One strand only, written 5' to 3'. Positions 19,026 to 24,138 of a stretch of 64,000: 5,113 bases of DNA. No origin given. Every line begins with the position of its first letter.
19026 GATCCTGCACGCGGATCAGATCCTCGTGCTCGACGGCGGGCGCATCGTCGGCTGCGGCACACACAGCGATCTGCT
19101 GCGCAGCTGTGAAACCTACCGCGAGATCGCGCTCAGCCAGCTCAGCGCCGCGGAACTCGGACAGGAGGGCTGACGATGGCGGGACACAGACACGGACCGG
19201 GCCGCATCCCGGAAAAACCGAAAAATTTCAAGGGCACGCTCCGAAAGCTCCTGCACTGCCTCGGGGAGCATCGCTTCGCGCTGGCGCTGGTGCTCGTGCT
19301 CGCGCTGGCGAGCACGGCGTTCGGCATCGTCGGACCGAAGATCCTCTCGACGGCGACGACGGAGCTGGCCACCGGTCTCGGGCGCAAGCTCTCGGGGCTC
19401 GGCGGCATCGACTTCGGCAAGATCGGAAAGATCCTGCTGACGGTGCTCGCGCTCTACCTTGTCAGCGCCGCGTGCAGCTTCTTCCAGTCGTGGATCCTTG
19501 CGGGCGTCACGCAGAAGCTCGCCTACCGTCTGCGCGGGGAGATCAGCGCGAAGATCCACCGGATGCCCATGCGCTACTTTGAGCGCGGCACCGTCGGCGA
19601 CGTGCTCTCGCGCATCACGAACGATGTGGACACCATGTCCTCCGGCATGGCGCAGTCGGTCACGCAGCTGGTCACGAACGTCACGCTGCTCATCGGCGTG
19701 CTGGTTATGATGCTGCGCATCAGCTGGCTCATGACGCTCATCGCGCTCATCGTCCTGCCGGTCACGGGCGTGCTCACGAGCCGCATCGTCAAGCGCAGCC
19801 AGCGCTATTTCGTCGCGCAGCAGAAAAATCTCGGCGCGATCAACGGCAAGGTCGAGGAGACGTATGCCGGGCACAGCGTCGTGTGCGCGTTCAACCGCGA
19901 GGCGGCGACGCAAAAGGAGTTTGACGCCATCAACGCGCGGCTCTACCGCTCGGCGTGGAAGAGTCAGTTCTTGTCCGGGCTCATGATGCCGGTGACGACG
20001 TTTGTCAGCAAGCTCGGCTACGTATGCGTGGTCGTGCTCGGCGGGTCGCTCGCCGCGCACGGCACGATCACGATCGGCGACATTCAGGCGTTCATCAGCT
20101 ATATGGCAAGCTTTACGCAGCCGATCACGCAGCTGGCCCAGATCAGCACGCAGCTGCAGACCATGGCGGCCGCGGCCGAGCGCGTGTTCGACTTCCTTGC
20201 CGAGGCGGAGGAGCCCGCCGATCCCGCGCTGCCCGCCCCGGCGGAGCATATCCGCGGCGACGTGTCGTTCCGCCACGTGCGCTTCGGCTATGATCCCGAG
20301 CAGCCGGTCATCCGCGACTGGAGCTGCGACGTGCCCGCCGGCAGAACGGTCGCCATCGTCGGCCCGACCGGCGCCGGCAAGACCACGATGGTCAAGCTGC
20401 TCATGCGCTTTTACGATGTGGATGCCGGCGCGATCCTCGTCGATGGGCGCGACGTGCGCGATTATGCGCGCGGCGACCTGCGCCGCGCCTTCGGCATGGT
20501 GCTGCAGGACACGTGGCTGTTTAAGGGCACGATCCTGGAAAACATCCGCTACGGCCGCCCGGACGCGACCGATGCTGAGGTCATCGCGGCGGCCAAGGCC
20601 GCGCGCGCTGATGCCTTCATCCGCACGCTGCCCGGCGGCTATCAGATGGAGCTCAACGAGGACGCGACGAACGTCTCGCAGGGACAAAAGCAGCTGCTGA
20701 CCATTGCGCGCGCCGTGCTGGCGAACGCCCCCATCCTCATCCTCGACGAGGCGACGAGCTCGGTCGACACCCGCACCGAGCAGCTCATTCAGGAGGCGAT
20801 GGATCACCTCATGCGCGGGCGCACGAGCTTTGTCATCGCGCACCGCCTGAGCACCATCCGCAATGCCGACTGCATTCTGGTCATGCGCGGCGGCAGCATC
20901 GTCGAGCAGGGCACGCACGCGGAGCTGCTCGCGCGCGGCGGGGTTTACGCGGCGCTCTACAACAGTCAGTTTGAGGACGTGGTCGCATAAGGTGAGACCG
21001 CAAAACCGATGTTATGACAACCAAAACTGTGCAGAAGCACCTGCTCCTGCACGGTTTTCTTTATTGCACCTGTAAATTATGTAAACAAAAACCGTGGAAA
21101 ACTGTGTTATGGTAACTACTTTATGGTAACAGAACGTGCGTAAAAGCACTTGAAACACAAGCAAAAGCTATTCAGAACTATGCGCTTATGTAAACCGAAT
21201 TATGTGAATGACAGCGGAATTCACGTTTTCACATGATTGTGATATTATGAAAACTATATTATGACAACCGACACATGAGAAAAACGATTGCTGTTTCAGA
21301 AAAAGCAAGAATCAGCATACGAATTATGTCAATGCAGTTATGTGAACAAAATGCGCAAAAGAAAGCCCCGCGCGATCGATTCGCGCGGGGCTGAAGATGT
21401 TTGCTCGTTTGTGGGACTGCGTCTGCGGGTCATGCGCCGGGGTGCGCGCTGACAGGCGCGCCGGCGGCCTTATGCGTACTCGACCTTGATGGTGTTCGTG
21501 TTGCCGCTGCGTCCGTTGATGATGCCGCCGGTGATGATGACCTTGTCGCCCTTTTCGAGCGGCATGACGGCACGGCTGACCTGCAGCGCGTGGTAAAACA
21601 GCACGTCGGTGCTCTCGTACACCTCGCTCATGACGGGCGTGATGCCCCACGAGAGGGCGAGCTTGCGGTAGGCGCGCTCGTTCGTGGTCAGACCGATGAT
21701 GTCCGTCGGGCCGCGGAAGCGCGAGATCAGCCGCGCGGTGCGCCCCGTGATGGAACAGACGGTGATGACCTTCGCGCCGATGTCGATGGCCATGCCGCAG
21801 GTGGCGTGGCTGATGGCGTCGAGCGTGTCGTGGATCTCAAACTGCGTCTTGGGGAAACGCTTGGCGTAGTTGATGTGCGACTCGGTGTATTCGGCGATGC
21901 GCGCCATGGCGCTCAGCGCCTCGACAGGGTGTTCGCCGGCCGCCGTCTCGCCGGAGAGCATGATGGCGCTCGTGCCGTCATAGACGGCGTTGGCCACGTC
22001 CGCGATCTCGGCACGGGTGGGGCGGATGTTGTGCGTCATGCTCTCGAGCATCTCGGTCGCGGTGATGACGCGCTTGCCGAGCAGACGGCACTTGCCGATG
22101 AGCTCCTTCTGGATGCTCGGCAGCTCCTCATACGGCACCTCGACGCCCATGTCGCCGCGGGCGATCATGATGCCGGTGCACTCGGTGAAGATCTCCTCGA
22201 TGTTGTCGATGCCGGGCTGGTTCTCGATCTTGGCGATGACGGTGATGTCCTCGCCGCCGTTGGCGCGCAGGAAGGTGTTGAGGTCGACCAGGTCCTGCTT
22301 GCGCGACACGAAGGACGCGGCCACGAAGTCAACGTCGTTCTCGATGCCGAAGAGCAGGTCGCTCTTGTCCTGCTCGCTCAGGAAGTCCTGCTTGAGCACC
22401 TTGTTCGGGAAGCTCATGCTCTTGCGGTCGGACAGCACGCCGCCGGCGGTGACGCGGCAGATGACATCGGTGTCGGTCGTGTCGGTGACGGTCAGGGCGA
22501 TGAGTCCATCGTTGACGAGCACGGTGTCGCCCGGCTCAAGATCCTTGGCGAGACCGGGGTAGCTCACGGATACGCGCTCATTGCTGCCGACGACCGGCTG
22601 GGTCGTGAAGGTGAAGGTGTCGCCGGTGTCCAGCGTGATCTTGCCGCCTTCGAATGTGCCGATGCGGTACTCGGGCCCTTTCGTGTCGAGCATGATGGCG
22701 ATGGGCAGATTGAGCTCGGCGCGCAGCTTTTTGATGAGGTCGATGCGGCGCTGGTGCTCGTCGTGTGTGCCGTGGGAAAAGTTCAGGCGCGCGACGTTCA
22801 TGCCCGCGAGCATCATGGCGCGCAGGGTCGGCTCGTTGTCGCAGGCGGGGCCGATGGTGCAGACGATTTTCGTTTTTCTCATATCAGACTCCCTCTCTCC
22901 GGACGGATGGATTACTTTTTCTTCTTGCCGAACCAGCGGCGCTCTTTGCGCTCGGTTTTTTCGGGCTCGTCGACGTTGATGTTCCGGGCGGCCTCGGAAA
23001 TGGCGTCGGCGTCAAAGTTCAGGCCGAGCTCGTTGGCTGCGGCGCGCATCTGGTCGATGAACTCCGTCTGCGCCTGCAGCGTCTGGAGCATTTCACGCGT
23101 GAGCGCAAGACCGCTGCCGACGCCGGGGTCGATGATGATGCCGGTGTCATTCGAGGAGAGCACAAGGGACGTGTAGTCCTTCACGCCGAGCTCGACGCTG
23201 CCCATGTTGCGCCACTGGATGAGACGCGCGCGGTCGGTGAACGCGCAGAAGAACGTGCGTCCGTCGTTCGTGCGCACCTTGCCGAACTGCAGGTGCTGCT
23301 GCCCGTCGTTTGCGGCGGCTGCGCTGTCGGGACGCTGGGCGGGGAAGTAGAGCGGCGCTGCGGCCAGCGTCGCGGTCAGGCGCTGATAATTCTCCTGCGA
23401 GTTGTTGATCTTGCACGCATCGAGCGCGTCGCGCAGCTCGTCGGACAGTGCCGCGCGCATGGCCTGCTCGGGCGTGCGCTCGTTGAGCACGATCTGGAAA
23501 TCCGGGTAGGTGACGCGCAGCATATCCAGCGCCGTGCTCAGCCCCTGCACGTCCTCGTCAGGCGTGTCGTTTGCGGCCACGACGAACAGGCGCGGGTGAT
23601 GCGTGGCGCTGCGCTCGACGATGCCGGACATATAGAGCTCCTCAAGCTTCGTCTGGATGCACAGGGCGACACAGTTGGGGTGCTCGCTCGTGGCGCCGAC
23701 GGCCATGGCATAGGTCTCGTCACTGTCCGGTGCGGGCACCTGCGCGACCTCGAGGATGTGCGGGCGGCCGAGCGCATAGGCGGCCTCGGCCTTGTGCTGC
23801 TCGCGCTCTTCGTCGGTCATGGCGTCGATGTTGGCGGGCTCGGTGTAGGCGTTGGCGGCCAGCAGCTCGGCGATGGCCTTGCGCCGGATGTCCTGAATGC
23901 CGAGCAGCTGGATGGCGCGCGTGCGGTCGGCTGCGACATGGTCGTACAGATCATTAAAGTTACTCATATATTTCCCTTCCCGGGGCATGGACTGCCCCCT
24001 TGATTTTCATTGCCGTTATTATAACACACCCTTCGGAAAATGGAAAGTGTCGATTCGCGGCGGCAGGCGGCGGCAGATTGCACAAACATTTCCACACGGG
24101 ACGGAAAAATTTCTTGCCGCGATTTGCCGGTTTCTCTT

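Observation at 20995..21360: AT-rich intergenic island carrying an ordered array of ten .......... direct repeats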

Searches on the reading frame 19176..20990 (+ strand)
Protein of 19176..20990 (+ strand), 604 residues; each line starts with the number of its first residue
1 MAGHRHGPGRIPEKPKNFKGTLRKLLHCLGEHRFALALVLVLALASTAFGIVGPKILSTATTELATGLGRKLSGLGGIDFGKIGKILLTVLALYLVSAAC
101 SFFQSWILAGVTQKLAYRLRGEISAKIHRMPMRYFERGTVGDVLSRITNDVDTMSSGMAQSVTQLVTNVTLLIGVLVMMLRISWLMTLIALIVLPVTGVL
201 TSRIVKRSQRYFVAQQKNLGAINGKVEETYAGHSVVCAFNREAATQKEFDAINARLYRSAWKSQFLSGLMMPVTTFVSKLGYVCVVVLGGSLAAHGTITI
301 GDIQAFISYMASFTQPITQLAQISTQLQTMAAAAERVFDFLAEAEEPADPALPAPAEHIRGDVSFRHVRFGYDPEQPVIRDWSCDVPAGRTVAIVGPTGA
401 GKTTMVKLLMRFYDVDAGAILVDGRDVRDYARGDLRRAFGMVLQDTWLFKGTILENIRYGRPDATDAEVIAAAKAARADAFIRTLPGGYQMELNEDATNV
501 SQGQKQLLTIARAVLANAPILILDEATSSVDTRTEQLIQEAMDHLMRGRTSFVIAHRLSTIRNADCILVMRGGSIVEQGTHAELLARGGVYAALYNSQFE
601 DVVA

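Call 10: search_protein_families(library=pfam, proteins=[window:19176-20990:+])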
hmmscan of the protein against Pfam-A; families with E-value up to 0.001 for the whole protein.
window:19176-20990:+ (604 aa): 8 families
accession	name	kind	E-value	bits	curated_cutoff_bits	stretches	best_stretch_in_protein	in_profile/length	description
PF00664.28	ABC_membrane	-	3.5e-53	181.5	28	1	37-316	2-273/274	ABC transporter transmembrane region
PF00005.33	ABC_tran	-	8.8e-30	104.5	25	1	380-528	2-137/137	ABC transporter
PF13401.12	AAA_22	-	3.2e-05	24.7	27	1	392-528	8-95/130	AAA domain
PF02463.25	SMC_N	-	7.1e-05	22.8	40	0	499-568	136-209/220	RecF/RecN/SMC N terminal domain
PF13604.12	AAA_30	-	0.00031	21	27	0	391-418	20-47/191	AAA domain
PF13191.12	AAA_16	-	0.00037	21.5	32.6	0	386-548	19-162/167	AAA ATPase domain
PF13304.12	AAA_21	-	0.00045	20.8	27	0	494-554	232-295/304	AAA domain, putative AbiEii toxin, Type IV TA system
PF00004.35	AAA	-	0.0006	20.7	21.2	0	393-551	2-97/131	ATPase family associated with various cellular activities (AAA)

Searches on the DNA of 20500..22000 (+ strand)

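Call 6: search_rna_families(source=window, start=20500, end=22000, threshold=evalue, max_evalue=10)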
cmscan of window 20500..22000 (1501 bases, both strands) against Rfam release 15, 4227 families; matches with E-value up to 10: 14.
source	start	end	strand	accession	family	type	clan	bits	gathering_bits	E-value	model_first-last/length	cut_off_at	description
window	21208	21296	-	RF03821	mir-2002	Gene; miRNA;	-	19.6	49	1.1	1-68/68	no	mir-2002 microRNA precursor family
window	21260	21409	-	RF01702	Cyano-2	Gene; sRNA;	-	18.7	40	0.056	1-204/204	no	Cyano-2 RNA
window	21355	21390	-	RF02401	ClpQY_promoter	Cis-reg;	-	18.7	42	0.3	1-31/57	no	ClpQY promoter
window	21357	21400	-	RF00757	mir-275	Gene; miRNA;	-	18.2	56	1.1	1-89/89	no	mir-275 microRNA precursor family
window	21106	21212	+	RF00337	snoZ112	Gene; snRNA; snoRNA; CD-box;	CL00062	18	40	1.6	1-184/184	no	Small nucleolar RNA Z112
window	21356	21459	+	RF02632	Hrs10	Gene; sRNA;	-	17.6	108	0.64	1-148/148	no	Hfq-regulated sRNA 10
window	21319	21392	+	RF01393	isrJ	Gene; sRNA;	-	17.2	37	3.4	1-75/75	no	isrJ Hfq binding RNA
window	21358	21408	-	RF02868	ncS037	Gene; sRNA;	-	17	112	5.5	1-152/152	no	Burkholderia sRNA 37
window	21021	21060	-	RF00693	mir-147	Gene; miRNA;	-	16.3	57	6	1-78/78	no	mir-147 microRNA precursor family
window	21357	21416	-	RF02837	anti-hemB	Gene; sRNA;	-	16.1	49.5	1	1-81/81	no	Burkholderia RNA 7 (anti-hemB)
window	21049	21134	+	RF00398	SNORA15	Gene; snRNA; snoRNA; HACA-box;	-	16.1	47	7.6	1-137/137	no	Small nucleolar RNA SNORA15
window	21530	21550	+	RF00282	SNORD48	Gene; snRNA; snoRNA; CD-box;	-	13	36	9.9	1-63/63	no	Small nucleolar RNA SNORD48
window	21366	21391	+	RF02401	ClpQY_promoter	Cis-reg;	-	12.6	42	10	1-20/57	no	ClpQY promoter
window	21530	21581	+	RF01119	sR32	Gene; snRNA; snoRNA; CD-box;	-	11.2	40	5.7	1-57/57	no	Small nucleolar RNA sR32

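Call 85: search_dna_similar(query=window:21060-21362:+, collection=plasmids, mode=distant, max_rows=10, max_evalue=0.01)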
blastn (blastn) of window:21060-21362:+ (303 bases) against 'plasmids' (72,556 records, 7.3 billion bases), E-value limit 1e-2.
No match.

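Call 86: search_dna_similar(query=window:21060-21362:+, collection=phages, mode=distant, max_rows=10, max_evalue=0.01)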
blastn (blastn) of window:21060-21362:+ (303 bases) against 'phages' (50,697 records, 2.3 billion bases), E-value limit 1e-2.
No match.

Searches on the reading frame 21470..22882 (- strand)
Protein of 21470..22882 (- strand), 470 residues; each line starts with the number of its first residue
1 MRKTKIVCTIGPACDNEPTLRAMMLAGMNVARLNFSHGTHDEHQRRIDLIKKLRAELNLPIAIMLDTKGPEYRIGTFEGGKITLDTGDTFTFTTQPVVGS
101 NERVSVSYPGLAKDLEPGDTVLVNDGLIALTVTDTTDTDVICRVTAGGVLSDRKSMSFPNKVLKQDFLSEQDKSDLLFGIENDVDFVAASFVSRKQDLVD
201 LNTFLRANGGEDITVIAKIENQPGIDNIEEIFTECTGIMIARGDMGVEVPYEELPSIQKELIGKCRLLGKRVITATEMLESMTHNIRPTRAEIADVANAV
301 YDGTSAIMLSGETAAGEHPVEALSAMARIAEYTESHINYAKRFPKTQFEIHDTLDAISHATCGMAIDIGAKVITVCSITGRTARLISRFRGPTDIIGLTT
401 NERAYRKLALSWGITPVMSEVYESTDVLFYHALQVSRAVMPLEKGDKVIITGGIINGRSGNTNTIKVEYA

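Call 9: find_related_loci(query=window:21470-22882:-, collection=genome_contigs, flank=6000)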
Query window:21470-22882:- (470 aa) in genome_contigs; peptide patterns used: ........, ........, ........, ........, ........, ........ (x = any residue, [..] = any of these).
291 stretches matched a pattern; 175 encode a relative of the query (tblastn E <= 1e-3); the best 80 are kept; 80 distinct loci.
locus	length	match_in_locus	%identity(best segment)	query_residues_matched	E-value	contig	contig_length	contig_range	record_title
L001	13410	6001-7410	96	1-470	0e+0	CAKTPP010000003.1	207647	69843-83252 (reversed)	MAG: uncultured Oscillospiraceae bacterium isolate REFINED_METABAT215_TOP10_CONTIGS_1500_ASSEMBLY_K77_MERGED__Hadza_PheC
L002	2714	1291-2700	93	1-470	0e+0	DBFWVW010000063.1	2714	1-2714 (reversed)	MAG TPA_asm: Oscillospiraceae bacterium isolate MAG8912 contig63, whole genome shotgun sequence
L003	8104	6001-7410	93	1-470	0e+0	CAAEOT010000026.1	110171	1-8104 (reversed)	MAG TPA_asm: uncultured Oscillospiraceae bacterium, isolate HGM13038, WGS project CAAEOT010000000 data, contig: ERS53735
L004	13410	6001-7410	94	1-470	0e+0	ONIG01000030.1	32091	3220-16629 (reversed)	uncultured Clostridiales bacterium isolate RUG332 genome assembly, contig: scaffold_1680, whole genome shotgun sequence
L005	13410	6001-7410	95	1-470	0e+0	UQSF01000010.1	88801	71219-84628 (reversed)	uncultured Clostridiales bacterium isolate UMGS596 genome assembly, contig: NODE_154_length_88801_cov_17.655184, whole g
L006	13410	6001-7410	81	1-470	0e+0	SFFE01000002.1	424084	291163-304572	MAG: Clostridiales bacterium isolate W0P39.002 Contig3, whole genome shotgun sequence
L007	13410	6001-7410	81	1-470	0e+0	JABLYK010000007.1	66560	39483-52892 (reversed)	MAG: Oscillospiraceae bacterium isolate SQ_MAG_9 NODE_441_length_66560_cov_17.312458, whole genome shotgun sequence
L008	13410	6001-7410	80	1-470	0e+0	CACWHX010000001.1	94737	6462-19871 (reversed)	MAG: Ruminococcaceae bacterium isolate RUG10603 genome assembly, contig: RUG10603_asm_1, whole genome shotgun sequence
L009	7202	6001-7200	94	1-400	0e+0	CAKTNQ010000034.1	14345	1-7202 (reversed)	MAG: uncultured Oscillospiraceae bacterium isolate REFINED_METABAT215_TOP10_CONTIGS_1500_ASSEMBLY_K77_MERGED__Nepal_MoBi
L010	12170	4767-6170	68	1-468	0e+0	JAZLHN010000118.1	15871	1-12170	MAG: Acutalibacteraceae bacterium isolate T1900044980_TA20190042.MAGScoT_cleanbin_000143 SGB_4120_k141_466100, whole gen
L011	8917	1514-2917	68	1-468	0e+0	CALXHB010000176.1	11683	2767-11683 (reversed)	MAG: uncultured Clostridia bacterium isolate E16__bin117 genome assembly, contig: E16__k127_5373172, whole genome shotgu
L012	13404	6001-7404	68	1-468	0e+0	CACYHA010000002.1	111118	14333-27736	MAG: Ruminococcaceae bacterium isolate RUG11928 genome assembly, contig: RUG11928_asm_2, whole genome shotgun sequence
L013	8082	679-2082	67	1-468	0e+0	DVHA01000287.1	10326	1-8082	MAG TPA_asm: Candidatus Faecivivens stercoravium isolate CHK189-12415 CHK189__C283883_L10326_ERR3414584, whole genome sh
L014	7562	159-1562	67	1-468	0e+0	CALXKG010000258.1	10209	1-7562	MAG: uncultured Clostridia bacterium isolate E37__bin103 genome assembly, contig: E37__k127_1808093, whole genome shotgu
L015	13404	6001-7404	66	1-468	0e+0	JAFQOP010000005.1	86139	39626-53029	MAG: Clostridia bacterium isolate RGIG2009 Goat_Colon-1__c432790, whole genome shotgun sequence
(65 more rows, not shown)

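Call 10: search_protein_families(library=pfam, proteins=[window:21470-22882:-])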
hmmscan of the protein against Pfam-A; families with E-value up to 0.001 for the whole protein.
window:21470-22882:- (470 aa): 2 families
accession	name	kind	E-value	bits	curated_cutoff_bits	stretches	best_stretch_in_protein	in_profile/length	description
PF00224.27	PK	-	9.2e-120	400.1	30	1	1-322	1-327/328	Pyruvate kinase, barrel domain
PF02887.21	PK_C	-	1.7e-31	109.1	28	1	355-467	1-113/114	Pyruvate kinase, alpha/beta domain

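Call 95: find_encoding_contigs(protein=window:21470-22882:-, flank=10000, max_places=4)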
Protein window:21470-22882:- (470 aa): 3 contigs read that carry it; 1 place shown.
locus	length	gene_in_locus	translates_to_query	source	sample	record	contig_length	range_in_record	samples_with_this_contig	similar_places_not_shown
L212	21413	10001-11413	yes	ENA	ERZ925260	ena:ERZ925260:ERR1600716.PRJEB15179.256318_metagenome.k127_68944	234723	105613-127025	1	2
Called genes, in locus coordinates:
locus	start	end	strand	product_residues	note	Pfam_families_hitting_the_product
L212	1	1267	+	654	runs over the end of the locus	PF01926:MMR_HSR1, PF02421:FeoB_N, PF07670:Gate, PF07664:FeoB_C, PF07670:Gate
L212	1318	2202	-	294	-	PF00294:PfkB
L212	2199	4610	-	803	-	PF00343:Phosphorylase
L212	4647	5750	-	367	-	PF00483:NTP_transferase, PF24894:Hexapep_GlmU, PF25084:LbH_EIF2B (weak), PF25087:GMPPB_C (weak), PF25247:LbH_GLGC (faint)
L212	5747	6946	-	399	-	-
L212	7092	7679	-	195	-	PF01195:Pept_tRNA_hydro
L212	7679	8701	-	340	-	PF13793:Pribosyltran_N, PF00156:Pribosyltran, PF14572:Pribosyl_synth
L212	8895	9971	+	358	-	PF07179:SseB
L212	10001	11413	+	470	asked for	PF00224:PK, PF02887:PK_C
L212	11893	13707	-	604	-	PF00664:ABC_membrane, PF00005:ABC_tran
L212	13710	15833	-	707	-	PF00664:ABC_membrane, PF00005:ABC_tran, PF02463:SMC_N (faint)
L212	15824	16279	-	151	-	PF01047:MarR (weak), PF12802:MarR_2, PF13601:HTH_34 (weak), PF22381:Staph_reg_Sar_Rot (weak)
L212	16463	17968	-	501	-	PF00474:SSF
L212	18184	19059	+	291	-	PF00126:HTH_1, PF03466:LysR_substrate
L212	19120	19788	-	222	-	PF02492:cobW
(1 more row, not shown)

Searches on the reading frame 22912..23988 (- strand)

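Call 10: search_protein_families(library=pfam, proteins=[window:22912-23988:-])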
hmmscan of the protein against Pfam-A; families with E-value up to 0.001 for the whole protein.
window:22912-23988:- (358 aa): 1 family
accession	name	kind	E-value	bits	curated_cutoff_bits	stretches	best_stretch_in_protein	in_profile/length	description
PF07179.17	SseB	-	1.5e-19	70.9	21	1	185-302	1-123/124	SseB protein N-terminal domain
